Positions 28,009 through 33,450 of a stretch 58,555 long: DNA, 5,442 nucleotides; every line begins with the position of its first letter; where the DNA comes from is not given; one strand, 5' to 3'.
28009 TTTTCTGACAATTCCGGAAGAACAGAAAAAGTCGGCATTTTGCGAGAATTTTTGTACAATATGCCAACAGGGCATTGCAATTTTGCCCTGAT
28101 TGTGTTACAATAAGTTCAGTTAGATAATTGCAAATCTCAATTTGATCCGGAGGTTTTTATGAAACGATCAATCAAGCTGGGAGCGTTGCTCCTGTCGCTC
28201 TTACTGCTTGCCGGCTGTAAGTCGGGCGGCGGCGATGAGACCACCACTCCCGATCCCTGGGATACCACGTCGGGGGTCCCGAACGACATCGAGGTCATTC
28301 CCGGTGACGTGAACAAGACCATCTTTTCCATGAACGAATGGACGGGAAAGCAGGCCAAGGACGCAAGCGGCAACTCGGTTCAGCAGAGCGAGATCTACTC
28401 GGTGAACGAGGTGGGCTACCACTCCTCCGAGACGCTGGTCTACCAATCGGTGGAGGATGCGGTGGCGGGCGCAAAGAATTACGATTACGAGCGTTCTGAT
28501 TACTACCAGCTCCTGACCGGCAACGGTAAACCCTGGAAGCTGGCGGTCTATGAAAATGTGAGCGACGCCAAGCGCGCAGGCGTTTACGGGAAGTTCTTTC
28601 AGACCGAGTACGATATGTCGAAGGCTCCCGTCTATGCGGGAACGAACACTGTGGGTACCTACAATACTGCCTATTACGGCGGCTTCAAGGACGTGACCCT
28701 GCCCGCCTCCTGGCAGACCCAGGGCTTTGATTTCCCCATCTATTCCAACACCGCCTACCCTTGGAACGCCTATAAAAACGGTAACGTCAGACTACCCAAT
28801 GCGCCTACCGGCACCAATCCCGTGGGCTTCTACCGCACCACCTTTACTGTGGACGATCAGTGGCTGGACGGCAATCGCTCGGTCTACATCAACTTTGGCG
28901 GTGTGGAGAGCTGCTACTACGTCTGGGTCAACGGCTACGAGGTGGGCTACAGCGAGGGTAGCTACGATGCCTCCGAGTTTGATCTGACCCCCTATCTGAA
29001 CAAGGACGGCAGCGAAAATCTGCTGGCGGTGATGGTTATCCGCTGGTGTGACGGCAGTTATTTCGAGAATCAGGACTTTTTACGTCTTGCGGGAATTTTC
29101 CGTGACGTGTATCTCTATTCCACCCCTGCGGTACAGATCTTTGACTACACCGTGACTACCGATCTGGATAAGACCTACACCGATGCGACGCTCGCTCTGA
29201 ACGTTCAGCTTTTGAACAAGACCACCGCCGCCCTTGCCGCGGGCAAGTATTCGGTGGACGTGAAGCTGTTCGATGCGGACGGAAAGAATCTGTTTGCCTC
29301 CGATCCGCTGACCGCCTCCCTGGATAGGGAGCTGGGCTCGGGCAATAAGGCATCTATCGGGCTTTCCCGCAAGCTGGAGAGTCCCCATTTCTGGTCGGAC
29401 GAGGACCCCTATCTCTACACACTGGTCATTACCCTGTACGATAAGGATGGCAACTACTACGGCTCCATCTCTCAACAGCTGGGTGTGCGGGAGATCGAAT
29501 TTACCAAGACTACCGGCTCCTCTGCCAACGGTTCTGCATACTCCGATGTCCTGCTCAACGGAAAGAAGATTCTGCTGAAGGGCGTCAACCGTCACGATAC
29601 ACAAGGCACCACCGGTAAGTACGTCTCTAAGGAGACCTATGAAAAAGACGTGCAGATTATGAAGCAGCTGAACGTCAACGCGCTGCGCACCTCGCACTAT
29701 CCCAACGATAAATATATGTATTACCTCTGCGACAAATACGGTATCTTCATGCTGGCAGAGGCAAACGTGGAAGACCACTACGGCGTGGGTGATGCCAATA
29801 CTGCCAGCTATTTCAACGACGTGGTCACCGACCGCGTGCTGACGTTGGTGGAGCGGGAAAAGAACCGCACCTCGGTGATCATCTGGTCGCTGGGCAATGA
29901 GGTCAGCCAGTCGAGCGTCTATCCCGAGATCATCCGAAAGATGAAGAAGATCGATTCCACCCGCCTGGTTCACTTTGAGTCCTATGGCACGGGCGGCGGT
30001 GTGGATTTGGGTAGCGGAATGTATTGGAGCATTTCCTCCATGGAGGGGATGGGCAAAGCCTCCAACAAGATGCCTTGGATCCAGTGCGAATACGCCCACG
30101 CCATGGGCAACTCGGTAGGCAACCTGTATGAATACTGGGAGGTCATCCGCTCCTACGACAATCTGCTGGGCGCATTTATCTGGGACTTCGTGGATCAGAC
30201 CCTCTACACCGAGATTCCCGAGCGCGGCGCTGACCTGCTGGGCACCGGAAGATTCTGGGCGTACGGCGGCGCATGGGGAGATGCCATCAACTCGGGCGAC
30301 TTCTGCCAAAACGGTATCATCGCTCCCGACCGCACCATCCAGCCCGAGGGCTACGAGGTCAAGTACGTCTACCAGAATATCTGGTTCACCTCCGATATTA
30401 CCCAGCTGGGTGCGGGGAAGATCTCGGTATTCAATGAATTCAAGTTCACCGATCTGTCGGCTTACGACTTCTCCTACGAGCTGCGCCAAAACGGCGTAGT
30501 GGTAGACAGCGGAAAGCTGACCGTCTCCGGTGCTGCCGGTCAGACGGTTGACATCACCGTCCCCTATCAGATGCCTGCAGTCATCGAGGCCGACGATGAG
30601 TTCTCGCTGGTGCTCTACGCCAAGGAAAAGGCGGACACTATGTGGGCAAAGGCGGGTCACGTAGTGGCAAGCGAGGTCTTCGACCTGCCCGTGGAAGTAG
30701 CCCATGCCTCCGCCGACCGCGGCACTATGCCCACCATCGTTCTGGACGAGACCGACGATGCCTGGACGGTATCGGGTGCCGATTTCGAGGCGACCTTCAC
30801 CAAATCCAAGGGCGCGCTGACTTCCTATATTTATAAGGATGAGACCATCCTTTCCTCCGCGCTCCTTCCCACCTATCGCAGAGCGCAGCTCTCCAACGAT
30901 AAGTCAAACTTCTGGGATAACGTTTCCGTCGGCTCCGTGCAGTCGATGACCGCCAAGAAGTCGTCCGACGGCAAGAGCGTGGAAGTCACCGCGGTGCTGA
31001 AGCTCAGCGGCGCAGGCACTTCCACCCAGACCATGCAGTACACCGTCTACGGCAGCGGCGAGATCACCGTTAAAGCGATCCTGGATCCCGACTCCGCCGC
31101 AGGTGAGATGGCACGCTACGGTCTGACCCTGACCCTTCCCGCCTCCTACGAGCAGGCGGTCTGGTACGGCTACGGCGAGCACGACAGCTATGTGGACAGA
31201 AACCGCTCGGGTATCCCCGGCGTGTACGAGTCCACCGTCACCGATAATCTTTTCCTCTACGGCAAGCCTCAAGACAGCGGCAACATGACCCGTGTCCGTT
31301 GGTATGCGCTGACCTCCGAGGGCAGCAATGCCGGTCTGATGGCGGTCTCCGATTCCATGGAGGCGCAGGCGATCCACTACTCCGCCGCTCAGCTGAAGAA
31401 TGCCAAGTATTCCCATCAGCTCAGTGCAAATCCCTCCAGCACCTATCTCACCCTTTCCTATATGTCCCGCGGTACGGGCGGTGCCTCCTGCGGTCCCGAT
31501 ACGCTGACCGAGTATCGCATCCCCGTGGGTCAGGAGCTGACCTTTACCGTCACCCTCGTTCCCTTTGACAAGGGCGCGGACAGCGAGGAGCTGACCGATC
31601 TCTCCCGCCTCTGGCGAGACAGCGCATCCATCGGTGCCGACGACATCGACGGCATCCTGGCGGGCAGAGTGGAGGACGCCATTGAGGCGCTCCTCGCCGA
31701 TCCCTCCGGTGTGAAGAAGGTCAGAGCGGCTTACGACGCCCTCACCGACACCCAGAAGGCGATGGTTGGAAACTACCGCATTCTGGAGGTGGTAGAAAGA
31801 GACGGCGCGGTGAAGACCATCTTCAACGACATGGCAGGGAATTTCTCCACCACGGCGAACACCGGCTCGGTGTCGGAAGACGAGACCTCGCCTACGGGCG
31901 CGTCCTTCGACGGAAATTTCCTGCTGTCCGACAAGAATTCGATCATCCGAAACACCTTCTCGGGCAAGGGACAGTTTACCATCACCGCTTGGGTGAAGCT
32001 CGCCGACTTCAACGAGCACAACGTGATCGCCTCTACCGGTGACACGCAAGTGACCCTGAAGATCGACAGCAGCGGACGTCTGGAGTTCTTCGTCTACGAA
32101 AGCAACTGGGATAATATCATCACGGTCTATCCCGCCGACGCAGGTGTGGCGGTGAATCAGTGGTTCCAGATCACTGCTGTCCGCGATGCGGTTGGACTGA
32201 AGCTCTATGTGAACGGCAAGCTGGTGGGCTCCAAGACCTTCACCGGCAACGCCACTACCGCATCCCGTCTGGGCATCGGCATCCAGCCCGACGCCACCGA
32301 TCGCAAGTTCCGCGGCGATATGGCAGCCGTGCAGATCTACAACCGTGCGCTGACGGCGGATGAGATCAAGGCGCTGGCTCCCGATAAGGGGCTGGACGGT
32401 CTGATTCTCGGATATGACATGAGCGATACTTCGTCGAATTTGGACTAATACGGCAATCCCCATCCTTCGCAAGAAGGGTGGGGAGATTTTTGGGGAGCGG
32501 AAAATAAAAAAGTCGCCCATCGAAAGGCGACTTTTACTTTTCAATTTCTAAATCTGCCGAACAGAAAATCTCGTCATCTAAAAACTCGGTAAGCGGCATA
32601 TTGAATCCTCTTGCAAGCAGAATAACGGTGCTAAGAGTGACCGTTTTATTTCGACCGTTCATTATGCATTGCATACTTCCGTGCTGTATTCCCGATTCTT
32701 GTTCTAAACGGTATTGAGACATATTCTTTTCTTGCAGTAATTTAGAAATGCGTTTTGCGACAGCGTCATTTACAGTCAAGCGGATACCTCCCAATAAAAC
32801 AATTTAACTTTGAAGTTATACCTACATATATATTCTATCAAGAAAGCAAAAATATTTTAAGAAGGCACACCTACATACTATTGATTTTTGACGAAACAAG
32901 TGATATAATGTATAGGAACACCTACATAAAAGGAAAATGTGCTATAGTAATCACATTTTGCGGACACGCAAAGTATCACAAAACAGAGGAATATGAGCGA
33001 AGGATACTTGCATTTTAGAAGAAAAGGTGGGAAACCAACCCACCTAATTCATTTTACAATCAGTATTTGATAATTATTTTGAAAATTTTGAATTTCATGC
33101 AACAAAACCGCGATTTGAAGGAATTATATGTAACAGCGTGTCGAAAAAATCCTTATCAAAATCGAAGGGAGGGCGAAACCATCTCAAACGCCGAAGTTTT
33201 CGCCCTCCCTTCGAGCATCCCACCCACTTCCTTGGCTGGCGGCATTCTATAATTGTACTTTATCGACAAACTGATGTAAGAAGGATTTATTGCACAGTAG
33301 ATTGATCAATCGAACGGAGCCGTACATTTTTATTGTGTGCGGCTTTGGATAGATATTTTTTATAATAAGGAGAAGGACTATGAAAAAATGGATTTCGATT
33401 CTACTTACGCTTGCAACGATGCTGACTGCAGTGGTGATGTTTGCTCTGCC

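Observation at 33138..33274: Family B: hairpin repeats with an identical 19-nt loop and fully compensated, sequence-divergent 16-17-bp stems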

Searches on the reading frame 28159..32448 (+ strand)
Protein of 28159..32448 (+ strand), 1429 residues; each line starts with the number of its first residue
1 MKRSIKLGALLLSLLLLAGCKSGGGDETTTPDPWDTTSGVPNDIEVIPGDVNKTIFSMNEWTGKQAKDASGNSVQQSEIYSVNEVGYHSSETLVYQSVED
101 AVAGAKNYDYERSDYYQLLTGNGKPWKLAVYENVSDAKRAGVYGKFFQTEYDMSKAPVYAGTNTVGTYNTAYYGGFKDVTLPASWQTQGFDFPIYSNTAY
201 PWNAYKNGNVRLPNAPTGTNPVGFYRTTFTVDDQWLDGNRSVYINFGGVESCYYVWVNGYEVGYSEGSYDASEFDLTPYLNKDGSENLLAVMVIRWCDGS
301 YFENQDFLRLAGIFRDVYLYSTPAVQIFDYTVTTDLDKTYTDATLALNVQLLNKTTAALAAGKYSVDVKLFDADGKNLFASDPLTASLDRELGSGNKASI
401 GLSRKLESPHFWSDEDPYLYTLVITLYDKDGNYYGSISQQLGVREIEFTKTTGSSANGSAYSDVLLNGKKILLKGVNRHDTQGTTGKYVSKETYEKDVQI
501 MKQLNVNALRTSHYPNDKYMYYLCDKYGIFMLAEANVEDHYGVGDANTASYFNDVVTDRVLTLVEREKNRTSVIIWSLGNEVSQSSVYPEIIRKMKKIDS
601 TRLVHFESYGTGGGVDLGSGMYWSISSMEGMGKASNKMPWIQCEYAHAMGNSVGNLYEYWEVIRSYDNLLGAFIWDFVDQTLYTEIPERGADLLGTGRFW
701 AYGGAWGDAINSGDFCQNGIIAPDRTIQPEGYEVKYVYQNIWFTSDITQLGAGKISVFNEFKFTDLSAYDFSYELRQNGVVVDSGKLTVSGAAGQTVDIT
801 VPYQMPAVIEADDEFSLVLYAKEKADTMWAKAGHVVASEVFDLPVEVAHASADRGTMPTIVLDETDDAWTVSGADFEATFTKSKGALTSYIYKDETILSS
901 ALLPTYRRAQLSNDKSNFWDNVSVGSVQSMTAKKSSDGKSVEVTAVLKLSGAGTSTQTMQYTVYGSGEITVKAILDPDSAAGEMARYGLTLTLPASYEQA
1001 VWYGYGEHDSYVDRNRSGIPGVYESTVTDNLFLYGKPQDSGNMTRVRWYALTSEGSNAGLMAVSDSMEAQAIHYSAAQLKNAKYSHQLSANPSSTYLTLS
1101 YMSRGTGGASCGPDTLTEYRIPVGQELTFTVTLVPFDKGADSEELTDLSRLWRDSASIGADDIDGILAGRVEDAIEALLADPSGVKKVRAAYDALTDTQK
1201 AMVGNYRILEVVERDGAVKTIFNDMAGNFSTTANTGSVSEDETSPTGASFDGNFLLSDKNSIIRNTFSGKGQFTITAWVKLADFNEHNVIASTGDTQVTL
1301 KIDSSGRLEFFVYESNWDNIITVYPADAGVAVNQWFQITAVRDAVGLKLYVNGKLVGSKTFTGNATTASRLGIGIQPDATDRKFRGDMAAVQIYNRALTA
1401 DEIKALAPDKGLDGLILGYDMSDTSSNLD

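Call 9: search_protein_families(library=pfam, proteins=[window:28159-32448:+])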
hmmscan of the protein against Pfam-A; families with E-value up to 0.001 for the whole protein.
window:28159-32448:+ (1429 aa): 9 families
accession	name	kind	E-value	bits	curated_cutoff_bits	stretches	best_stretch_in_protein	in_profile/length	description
PF02836.23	Glyco_hydro_2_C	-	1.5e-72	244.8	21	1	463-741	7-300/302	Glycosyl hydrolases family 2, TIM barrel domain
PF02929.23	Bgal_small_N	-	1.2e-58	199.2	25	1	872-1133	1-248/248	Beta galactosidase small chain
PF02837.24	Glyco_hydro_2_N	-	9.2e-33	114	28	1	178-323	33-169/169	Glycosyl hydrolases family 2, sugar binding domain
PF13385.13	Laminin_G_3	-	9e-26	91.3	27.6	1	1266-1404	13-151/151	Concanavalin A-like lectin/glucanases superfamily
PF16353.11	LacZ_4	-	5e-20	72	27.3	1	755-844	1-87/87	Beta-galactosidase, domain 4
PF00703.27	Glyco_hydro_2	-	1.8e-14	54.9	23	1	326-444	2-109/109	Glycosyl hydrolases family 2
PF22666.2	Glyco_hydro_2_N2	-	3.6e-06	27.6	27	1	225-291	52-115/167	Glycosyl hydrolase 2 galactose-binding domain-like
PF02973.23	Sialidase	-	0.00036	20.5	26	1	1312-1404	84-182/189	Sialidase, N-terminal domain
PF21467.3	BetaGal_gal-bd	-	0.00045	20.7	27.3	0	224-263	3-38/62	Beta-galactosidase, galactose-binding domain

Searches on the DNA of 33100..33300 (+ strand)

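Call 24: search_rna_families(source=window, start=33100, end=33300, threshold=evalue, max_evalue=10)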
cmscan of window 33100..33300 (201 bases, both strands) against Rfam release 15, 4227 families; matches with E-value up to 10: 19.
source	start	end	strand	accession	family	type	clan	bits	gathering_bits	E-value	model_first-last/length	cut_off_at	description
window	33160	33216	-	RF03799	mir-3202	Gene; miRNA;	-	21.7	90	0.028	1-79/79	no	mir-3202 microRNA precursor family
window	33160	33216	-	RF02095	mir-2985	Gene; miRNA;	-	21.6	68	0.03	1-71/71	no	mir-2985 microRNA precursor family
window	33158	33217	-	RF03778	mir-483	Gene; miRNA;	-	20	60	0.15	1-75/75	no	mir-483 microRNA precursor family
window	33159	33217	-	RF03964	mir-H1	Gene; miRNA;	-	19.5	97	0.53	1-85/85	no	mir-H1 microRNA precursor family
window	33162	33214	-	RF00873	mir-550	Gene; miRNA;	-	19.2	81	0.11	18-69/85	no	mir-550 microRNA precursor family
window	33161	33215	+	RF03799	mir-3202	Gene; miRNA;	-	19.1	90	0.15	1-79/79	no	mir-3202 microRNA precursor family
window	33162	33215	-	RF03340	mir-6511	Gene; miRNA;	-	17.6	87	1.2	1-67/67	no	mir-6511 microRNA precursor family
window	33163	33213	+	RF03946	mir-3132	Gene; miRNA;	-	16.6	84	2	1-75/75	no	mir-3132 microRNA precursor family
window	33162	33214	-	RF04164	MIR1507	Gene; miRNA;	-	15.9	73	0.47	16-90/107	no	MIR1507 microRNA precursor family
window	33164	33212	+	RF03101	RAGATH-31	Gene; sRNA;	-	15.3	71.8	2.2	1-54/54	no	RAGATH-31 RNA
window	33163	33213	+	RF03873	mir-3192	Gene; miRNA;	-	15.2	80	2.1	1-77/77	no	mir-3192 microRNA precursor family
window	33160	33214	-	RF03505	mir-9128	Gene; miRNA;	-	14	53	8.5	1-95/95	no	mir-9128 microRNA precursor family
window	33147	33231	+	RF00690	MIR408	Gene; miRNA;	-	13.3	64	1.1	1-126/126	no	MIR408 microRNA precursor family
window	33162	33216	+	RF03550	mir-31_2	Gene; miRNA;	-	13.2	97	7.4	1-83/83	no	mir-31_2 microRNA precursor family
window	33158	33219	-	RF03975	mir-5881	Gene; miRNA;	-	12.6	87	5.8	1-67/67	no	mir-5881 microRNA precursor family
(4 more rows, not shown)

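Call 68: search_dna_similar(query=window:33134-33273:+, collection=plasmids, mode=distant, max_evalue=0.01, max_rows=15)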
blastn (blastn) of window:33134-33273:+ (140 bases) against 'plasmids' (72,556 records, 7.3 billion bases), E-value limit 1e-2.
No match.

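Call 69: search_dna_similar(query=window:33134-33273:+, collection=phages, mode=distant, max_evalue=0.01, max_rows=15)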
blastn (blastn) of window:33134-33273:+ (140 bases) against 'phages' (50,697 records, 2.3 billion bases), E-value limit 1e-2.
No match.
